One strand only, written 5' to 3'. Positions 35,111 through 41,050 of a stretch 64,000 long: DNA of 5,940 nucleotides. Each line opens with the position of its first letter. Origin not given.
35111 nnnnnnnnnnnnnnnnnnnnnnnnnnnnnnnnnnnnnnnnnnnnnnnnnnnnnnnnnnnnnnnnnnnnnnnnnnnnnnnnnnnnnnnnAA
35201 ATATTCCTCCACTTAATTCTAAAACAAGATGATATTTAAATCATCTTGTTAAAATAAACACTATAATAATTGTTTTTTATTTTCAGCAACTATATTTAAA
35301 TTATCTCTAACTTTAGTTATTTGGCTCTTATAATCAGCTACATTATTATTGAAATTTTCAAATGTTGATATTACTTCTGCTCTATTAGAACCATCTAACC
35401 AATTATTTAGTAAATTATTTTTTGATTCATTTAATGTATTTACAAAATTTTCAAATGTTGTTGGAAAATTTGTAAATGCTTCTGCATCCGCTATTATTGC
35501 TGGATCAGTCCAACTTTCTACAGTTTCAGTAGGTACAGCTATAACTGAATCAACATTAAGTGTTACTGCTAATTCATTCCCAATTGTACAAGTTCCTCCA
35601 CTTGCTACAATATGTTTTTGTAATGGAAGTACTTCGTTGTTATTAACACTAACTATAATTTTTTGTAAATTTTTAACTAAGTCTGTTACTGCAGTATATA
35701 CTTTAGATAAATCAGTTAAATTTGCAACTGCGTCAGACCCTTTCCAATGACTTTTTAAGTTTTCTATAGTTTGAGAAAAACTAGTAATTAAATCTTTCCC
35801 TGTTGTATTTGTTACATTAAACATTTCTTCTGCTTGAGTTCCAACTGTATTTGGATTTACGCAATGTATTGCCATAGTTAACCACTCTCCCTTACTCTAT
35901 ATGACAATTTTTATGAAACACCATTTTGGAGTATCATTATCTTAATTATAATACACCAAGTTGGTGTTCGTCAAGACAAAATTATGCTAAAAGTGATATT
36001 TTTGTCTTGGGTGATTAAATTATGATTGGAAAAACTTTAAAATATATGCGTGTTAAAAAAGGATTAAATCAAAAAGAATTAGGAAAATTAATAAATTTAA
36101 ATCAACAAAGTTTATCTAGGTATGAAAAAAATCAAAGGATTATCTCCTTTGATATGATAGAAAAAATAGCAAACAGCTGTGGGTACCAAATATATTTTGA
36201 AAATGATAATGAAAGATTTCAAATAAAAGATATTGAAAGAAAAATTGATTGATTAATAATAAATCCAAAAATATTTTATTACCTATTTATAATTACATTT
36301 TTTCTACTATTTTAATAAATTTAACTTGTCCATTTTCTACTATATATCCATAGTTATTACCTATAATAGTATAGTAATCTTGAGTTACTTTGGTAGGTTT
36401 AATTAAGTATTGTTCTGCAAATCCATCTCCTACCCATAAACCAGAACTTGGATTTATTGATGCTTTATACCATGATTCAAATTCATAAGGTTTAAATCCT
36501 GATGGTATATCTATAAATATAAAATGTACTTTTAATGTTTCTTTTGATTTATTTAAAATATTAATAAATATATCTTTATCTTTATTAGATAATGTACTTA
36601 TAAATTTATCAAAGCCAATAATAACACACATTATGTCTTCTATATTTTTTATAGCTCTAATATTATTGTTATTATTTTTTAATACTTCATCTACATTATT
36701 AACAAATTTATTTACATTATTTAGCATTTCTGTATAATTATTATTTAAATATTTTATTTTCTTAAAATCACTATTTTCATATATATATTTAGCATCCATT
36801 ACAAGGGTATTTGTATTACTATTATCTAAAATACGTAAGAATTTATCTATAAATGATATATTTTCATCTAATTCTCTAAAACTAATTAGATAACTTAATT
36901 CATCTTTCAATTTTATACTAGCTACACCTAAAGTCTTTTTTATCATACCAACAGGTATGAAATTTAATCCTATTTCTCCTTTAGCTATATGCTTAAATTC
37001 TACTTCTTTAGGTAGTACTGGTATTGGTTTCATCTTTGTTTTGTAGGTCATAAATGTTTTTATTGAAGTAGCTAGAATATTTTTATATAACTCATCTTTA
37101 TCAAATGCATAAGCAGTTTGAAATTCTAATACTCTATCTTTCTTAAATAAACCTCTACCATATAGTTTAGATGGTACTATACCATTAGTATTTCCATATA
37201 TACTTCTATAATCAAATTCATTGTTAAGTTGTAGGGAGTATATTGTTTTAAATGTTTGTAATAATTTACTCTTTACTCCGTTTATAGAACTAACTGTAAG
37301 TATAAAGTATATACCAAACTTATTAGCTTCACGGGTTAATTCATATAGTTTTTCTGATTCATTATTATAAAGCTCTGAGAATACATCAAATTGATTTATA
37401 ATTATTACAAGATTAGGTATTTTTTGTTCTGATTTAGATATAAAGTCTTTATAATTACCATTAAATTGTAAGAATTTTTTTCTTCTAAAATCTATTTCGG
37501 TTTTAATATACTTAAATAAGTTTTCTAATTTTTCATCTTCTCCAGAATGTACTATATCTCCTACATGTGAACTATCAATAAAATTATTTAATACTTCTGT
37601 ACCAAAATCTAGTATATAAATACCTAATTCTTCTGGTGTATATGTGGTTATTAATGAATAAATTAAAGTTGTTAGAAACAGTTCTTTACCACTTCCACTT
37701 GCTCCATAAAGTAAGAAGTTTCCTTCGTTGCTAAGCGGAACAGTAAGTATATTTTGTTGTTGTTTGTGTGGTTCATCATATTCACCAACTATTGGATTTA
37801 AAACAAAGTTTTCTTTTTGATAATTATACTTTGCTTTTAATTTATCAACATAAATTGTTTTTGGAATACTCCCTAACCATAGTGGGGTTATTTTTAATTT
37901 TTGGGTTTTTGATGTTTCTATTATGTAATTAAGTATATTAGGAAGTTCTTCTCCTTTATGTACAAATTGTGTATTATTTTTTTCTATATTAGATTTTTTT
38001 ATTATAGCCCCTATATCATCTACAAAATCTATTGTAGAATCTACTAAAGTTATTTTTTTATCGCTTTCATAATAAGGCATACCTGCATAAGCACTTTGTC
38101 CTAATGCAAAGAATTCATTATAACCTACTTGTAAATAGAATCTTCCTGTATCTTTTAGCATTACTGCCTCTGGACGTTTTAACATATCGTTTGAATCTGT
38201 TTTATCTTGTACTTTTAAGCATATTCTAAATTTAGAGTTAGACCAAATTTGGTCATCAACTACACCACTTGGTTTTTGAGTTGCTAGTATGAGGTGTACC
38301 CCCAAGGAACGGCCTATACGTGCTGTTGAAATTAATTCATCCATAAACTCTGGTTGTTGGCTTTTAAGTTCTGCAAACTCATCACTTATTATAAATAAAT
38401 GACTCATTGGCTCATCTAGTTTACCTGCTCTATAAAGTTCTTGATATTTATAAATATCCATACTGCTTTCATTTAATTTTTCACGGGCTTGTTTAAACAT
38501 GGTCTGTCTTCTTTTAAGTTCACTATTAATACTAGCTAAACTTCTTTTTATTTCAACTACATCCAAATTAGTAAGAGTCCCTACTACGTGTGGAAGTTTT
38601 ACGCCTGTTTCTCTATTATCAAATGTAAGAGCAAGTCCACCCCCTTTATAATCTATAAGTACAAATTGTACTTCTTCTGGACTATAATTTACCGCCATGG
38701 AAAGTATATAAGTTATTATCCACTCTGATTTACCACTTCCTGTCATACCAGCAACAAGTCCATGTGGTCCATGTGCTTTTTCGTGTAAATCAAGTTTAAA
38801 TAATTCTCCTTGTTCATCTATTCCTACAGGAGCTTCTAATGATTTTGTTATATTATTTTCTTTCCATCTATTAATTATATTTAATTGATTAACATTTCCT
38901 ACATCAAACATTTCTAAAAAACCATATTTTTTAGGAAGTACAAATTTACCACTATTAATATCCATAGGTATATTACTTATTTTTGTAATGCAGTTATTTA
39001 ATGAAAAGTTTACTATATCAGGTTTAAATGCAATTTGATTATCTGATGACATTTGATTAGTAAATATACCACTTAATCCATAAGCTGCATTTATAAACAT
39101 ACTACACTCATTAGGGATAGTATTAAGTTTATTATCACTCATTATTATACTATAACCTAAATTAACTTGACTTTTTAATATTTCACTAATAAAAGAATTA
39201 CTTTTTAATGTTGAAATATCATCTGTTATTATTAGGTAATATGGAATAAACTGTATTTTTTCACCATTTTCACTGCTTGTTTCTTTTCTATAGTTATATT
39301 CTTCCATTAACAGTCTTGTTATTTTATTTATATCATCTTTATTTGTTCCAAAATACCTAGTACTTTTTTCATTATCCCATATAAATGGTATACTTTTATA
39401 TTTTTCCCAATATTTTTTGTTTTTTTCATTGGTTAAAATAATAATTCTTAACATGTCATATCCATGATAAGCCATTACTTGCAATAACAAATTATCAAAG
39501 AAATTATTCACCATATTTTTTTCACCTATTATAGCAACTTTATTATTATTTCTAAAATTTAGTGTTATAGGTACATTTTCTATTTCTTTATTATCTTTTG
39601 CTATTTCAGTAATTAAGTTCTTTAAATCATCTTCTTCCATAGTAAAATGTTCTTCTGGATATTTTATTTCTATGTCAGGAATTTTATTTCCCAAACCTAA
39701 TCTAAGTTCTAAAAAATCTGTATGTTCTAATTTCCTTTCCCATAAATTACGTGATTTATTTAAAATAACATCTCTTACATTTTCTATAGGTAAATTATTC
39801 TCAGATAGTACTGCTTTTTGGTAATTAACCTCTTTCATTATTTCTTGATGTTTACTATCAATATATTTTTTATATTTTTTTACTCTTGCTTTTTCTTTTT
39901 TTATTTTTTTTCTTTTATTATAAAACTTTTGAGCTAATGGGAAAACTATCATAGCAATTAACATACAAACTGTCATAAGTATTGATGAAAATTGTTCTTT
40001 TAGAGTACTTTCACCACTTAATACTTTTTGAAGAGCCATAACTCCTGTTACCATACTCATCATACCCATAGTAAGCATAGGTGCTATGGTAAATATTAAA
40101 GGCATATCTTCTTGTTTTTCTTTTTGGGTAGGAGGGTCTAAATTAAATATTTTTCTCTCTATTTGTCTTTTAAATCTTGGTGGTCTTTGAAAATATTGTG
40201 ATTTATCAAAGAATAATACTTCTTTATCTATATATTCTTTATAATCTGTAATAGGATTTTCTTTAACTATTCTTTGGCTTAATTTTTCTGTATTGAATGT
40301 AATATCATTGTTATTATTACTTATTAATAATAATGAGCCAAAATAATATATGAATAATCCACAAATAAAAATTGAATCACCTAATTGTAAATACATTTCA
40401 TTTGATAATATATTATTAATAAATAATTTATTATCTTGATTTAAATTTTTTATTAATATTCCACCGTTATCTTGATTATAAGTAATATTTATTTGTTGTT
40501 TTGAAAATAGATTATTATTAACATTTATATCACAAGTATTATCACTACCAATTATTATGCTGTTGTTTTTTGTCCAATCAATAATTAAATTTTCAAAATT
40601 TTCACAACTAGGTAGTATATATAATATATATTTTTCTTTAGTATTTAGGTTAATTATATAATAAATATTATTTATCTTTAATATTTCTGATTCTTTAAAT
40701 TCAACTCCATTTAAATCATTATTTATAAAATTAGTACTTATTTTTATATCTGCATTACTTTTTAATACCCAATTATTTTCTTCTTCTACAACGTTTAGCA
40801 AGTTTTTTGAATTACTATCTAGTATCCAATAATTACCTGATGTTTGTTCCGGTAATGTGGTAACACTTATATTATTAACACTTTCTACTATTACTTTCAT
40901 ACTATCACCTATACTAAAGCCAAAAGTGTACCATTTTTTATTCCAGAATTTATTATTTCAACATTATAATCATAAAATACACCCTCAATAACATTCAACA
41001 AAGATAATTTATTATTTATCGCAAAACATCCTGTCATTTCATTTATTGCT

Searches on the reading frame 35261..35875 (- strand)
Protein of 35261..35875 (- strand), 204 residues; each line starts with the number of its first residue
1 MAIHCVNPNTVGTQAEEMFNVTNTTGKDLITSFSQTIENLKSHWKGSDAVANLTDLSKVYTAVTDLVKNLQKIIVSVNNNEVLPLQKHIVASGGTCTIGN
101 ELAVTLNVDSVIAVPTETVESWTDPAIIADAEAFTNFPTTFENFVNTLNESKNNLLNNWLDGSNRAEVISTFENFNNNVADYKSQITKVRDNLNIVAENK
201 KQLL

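Call 4: search_protein_families(library=pfam, proteins=[window:35261-35875:-], max_evalue=1)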
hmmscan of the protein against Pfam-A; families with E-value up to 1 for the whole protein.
window:35261-35875:- (204 aa): 6 families
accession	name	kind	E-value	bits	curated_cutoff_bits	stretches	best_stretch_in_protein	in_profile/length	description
PF06013.18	WXG100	-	1.5e-09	38.4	27.3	2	19-80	16-77/86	Proteins of 100 residues with WXG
PF20379.3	DUF6674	-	0.0025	17.9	28.5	1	140-198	37-94/251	Family of unknown function (DUF6674)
PF25547.1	WXG100_2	-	0.032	14.6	27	0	131-190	35-92/150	WXG100 like domain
PF05791.16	Bacillus_HBL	-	0.038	14.3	29.1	1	123-194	66-129/177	Bacillus haemolytic enterotoxin (HBL)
PF21455.3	PylD_N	-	0.066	13.5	27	1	23-64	46-87/112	Pyrrolysine biosynthesis protein PylD, N-terminal domain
PF12732.12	YtxH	-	0.14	13.1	37.5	0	11-44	37-70/71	YtxH-like protein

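Call 6: search_protein_families(library=ncbifam, proteins=[window:35261-35875:-], max_evalue=0.1)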
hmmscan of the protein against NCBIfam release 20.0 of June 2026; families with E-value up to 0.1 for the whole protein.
window:35261-35875:- (204 aa): 2 families
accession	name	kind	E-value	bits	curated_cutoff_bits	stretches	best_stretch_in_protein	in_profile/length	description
TIGR03930.1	WXG100_ESAT6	subfamily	1.9e-08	34.4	44.85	1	17-79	14-76/90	WXG100 family type VII secretion target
NF002750.0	PRK02793.1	equivalog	0.098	12.9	103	0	171-201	23-53/72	phi X174 lysis protein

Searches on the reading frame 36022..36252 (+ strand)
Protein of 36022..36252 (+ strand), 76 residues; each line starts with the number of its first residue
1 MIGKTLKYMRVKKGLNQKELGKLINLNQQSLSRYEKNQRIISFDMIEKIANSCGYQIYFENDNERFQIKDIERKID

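Call 4: search_protein_families(library=pfam, proteins=[window:36022-36252:+], max_evalue=1)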
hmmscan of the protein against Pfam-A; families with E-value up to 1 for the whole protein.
window:36022-36252:+ (76 aa): 9 families
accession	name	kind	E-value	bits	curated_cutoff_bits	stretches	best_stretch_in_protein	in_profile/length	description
PF01381.28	HTH_3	-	4.3e-14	52.7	23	1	6-56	1-51/55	Helix-turn-helix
PF12844.13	HTH_19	-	1.2e-07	31.9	30.2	1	3-55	1-53/64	Helix-turn-helix domain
PF13560.12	HTH_31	-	8.9e-07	29.6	27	1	3-54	3-55/64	Helix-turn-helix domain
PF13443.12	HTH_26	-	1.5e-05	25.5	22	1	6-56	2-53/63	Cro/C1-type HTH DNA-binding domain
PF22495.2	HTH_92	-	0.0016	18.1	27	1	9-40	3-34/45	RsaL-like HTH domain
PF07953.20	Toxin_R_bind_N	-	0.0061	16.7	23.8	1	42-74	74-106/191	Clostridium neurotoxin, N-terminal receptor binding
PF20432.4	Xre-like-HTH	-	0.012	16.4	25.8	1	14-39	23-49/63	Antitoxin Xre-like helix-turn-helix domain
PF15731.11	MqsA_antitoxin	-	0.026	15.1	30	1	5-38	73-106/131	Antitoxin component of bacterial toxin-antitoxin system, MqsA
PF13744.12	HTH_37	-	0.06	13.6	27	1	6-55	23-73/80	Helix-turn-helix domain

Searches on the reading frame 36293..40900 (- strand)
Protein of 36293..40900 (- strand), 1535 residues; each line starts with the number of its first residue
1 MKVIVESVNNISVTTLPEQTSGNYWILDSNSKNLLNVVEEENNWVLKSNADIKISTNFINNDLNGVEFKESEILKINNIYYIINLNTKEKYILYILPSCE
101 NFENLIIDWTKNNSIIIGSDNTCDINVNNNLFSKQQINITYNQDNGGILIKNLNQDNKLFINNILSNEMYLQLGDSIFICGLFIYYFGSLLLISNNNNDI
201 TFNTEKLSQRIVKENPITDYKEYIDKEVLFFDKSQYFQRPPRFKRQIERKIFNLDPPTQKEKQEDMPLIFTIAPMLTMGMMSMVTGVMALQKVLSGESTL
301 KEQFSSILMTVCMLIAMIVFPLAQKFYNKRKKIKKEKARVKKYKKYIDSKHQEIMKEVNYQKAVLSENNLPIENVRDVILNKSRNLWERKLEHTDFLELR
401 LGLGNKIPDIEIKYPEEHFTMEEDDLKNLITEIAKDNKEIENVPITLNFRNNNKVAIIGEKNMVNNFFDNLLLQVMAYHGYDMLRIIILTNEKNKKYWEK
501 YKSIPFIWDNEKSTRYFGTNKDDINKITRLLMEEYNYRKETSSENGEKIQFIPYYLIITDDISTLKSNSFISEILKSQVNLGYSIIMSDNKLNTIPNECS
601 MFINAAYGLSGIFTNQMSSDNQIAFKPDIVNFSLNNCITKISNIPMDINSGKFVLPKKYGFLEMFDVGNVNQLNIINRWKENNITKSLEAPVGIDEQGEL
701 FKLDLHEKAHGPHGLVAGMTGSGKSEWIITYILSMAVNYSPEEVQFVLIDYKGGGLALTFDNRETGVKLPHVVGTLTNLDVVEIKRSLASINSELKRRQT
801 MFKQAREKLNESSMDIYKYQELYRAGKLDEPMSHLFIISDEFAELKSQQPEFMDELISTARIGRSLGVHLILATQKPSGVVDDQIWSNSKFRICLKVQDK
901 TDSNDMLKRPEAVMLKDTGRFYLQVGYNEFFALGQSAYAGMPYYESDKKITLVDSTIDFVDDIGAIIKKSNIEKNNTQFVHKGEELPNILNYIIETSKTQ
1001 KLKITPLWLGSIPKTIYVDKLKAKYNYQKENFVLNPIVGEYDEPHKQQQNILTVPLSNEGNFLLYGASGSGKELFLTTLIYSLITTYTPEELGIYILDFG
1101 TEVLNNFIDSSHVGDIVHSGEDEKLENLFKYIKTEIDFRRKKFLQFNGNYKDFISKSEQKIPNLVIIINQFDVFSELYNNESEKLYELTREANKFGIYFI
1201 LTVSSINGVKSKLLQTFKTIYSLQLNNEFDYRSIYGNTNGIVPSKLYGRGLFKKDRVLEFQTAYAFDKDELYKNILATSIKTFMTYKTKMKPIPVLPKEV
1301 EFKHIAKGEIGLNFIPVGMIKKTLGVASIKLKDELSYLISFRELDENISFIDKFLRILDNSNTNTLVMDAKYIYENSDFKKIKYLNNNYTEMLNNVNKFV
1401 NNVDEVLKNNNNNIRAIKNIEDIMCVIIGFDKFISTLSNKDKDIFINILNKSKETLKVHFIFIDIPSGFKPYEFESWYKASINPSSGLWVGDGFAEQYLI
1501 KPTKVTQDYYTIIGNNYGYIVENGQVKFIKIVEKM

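Call 6: search_protein_families(library=ncbifam, proteins=[window:36293-40900:-], max_evalue=0.1)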
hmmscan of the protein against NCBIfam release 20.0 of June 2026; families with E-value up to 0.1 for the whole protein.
window:36293-40900:- (1535 aa): 7 families
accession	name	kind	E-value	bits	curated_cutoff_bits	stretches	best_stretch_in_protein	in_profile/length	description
TIGR03928.1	T7_EssCb_Firm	equivalog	2.1e-303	1009.6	778.4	1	233-1532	2-1295/1296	type VII secretion protein EssC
TIGR03924.1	T7SS_EccC_a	equivalog_domain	4.9e-106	356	509.15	2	255-930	2-661/673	type VII secretion protein EccCa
TIGR03925.1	T7SS_EccC_b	equivalog_domain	1.8e-64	218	346.55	2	989-1335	2-362/564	type VII secretion protein EccCb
NF007615.0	PRK10263.1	equivalog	3.9e-15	54.7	1566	1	693-918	995-1227/1355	DNA translocase FtsK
NF042943.1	HerA_antiphage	equivalog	0.028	13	800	0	860-904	466-509/566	anti-phage-associated helicase HerA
NF041214.1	plasmid_TraB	equivalog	0.055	12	800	0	704-730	241-267/639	plasmid transfer protein TraB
NF011020.0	PRK14449.1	equivalog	0.085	12.8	103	0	1105-1153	36-87/90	acylphosphatase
